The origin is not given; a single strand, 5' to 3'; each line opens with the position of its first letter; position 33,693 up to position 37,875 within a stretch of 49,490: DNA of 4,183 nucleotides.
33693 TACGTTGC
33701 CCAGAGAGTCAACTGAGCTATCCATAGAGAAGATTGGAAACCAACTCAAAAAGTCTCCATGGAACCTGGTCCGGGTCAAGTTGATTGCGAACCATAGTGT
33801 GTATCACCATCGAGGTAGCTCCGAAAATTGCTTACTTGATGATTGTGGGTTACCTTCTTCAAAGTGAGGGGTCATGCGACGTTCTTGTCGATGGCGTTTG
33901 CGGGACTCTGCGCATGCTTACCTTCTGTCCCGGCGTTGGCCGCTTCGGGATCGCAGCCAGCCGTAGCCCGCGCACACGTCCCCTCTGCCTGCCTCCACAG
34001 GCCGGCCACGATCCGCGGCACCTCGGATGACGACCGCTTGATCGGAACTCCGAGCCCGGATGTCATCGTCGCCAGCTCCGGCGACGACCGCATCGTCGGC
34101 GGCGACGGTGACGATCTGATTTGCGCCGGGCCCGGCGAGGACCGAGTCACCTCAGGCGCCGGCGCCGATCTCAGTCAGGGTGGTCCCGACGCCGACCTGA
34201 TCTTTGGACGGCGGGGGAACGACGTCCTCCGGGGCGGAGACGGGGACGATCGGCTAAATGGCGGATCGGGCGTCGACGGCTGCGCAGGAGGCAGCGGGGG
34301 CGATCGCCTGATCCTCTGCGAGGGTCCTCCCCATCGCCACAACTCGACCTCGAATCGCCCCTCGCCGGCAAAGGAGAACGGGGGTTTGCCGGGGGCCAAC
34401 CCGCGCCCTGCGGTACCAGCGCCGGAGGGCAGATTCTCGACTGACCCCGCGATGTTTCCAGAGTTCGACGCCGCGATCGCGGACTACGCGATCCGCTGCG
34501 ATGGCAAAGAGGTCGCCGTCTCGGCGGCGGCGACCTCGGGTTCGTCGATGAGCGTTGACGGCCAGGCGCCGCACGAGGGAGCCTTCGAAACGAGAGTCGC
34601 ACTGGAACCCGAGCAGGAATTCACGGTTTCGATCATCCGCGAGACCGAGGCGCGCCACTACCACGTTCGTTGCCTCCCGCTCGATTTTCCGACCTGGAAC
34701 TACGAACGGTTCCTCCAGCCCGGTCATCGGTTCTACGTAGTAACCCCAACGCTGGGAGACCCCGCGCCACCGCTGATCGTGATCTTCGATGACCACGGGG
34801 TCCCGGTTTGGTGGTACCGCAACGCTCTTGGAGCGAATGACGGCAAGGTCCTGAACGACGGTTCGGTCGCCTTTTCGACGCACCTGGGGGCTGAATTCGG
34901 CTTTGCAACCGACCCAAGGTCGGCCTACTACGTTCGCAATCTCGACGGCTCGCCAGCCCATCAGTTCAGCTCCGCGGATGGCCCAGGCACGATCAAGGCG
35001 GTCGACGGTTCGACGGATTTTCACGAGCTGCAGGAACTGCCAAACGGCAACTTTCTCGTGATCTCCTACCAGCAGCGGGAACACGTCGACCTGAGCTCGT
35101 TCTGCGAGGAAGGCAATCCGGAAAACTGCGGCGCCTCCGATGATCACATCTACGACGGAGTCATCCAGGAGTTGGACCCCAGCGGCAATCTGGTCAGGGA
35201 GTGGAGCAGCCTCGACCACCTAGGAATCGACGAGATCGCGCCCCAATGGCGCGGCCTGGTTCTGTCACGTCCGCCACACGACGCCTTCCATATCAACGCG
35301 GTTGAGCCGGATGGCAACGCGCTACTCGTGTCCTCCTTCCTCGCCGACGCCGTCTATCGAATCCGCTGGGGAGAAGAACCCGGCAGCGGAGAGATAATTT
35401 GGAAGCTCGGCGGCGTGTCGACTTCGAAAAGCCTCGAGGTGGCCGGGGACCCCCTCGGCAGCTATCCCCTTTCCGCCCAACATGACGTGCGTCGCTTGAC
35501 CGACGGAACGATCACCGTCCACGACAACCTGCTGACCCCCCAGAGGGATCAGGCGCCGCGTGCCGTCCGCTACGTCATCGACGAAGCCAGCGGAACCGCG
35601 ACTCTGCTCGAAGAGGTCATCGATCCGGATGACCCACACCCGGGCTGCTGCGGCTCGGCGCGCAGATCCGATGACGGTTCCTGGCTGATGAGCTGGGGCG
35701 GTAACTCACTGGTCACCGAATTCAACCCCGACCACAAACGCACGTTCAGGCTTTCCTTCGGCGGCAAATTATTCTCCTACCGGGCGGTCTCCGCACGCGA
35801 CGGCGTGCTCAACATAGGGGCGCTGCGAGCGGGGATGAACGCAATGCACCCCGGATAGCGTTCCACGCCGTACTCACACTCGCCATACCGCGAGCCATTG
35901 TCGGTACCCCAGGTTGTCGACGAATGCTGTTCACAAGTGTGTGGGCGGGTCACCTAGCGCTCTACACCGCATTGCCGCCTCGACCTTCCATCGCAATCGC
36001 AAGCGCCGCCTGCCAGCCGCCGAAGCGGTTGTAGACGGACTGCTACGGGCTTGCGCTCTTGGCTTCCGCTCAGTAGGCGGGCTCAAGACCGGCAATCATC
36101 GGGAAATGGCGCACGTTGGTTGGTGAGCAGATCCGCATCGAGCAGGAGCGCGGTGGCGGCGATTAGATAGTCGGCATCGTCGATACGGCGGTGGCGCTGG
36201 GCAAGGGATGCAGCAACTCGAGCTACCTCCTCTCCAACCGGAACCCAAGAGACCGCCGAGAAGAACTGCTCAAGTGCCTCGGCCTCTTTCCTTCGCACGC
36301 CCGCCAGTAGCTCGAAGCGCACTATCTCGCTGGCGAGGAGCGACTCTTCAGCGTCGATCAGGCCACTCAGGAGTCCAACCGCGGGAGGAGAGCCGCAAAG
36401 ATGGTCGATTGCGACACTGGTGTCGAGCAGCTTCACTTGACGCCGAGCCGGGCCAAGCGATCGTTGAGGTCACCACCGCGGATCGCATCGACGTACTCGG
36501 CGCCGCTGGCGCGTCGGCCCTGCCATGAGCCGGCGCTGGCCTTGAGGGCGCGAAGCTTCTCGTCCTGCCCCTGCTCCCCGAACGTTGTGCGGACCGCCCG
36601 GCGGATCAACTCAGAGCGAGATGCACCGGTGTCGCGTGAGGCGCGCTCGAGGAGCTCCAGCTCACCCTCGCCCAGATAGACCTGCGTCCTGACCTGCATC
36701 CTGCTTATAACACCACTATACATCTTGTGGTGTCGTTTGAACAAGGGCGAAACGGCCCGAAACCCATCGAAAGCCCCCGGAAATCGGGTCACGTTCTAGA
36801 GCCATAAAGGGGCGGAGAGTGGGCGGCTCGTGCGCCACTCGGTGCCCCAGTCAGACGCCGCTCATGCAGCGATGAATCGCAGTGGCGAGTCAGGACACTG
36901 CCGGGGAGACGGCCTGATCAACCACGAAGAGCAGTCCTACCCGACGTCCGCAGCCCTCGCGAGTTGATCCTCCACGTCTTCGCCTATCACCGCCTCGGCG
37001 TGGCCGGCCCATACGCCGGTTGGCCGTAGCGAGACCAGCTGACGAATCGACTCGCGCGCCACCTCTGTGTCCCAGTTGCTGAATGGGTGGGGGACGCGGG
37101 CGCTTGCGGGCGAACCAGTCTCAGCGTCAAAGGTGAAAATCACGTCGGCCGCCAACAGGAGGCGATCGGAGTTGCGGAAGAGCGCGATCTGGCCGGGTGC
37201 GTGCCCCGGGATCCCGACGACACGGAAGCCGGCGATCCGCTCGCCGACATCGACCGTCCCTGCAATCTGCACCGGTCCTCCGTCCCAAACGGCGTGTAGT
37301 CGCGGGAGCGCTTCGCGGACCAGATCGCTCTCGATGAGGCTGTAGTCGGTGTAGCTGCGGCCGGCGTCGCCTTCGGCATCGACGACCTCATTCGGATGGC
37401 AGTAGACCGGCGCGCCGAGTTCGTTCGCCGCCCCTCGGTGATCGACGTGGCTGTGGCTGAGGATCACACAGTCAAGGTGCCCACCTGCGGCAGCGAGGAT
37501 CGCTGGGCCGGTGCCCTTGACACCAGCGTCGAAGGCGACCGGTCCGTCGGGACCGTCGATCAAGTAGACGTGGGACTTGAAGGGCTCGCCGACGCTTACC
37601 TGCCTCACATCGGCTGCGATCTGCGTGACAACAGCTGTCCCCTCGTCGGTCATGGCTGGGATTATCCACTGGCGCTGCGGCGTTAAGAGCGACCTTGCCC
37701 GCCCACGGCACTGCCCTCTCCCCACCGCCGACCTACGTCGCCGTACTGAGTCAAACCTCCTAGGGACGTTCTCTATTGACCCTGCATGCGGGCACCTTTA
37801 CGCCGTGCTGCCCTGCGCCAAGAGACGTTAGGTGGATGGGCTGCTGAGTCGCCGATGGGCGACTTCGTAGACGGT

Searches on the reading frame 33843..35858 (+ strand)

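Call 10: search_protein_families(library=pfam, proteins=[window:33843-35858:+], max_evalue=0.01)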
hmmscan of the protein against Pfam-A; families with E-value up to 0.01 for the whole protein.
window:33843-35858:+ (671 aa): 3 families
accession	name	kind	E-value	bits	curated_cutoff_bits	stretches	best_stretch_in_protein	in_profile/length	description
PF14269.12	Arylsulfotran_2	-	2.1e-20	73.8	27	1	365-640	30-301/301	Arylsulfotransferase (ASST)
PF00353.25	HemolysinCabind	-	6e-20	71.3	23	5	113-145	2-34/36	RTX calcium-binding nonapeptide repeat (4 copies)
PF05935.17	Arylsulfotrans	-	5.6e-13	49.1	24.2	1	307-621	25-334/374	Arylsulfotransferase (ASST)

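Call 56: search_protein_families(library=padloc, proteins=[window:33843-35858:+], max_evalue=0.001)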
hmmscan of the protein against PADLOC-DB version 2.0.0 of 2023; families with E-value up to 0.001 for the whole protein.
window:33843-35858:+ (671 aa): 0 families

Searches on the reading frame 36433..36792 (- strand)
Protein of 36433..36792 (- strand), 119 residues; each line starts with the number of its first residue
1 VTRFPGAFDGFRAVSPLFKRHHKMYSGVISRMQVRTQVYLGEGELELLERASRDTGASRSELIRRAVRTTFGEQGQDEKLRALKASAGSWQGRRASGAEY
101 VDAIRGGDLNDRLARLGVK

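Call 48: search_protein_families(library=pfam, proteins=[window:36433-36792:-], max_evalue=0.01)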
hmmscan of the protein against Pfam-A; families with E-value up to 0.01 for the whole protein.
window:36433-36792:- (119 aa): 2 families
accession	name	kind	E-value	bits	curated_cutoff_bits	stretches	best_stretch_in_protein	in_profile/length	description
PF01402.27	RHH_1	-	3.6e-08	33.5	20.5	1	35-68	1-34/39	Ribbon-helix-helix protein, copG family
PF12651.13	RHH_3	-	0.0024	18.3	21.6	1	33-67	2-36/44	Ribbon-helix-helix domain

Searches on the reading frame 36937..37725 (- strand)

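Call 10: search_protein_families(library=pfam, proteins=[window:36937-37725:-], max_evalue=0.01)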
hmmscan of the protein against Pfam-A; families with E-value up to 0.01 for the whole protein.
window:36937-37725:- (262 aa): 2 families
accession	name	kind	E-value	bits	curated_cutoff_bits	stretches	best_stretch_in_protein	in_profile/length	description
PF00753.33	Lactamase_B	-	5.3e-18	66.1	22.7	1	48-235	3-189/196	Metallo-beta-lactamase superfamily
PF12706.13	Lactamase_B_2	-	0.0063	16.6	27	1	82-112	29-65/200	Beta-lactamase superfamily domain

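Call 56: search_protein_families(library=padloc, proteins=[window:36937-37725:-], max_evalue=0.001)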
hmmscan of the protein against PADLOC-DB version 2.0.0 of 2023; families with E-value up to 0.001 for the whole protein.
window:36937-37725:- (262 aa): 0 families
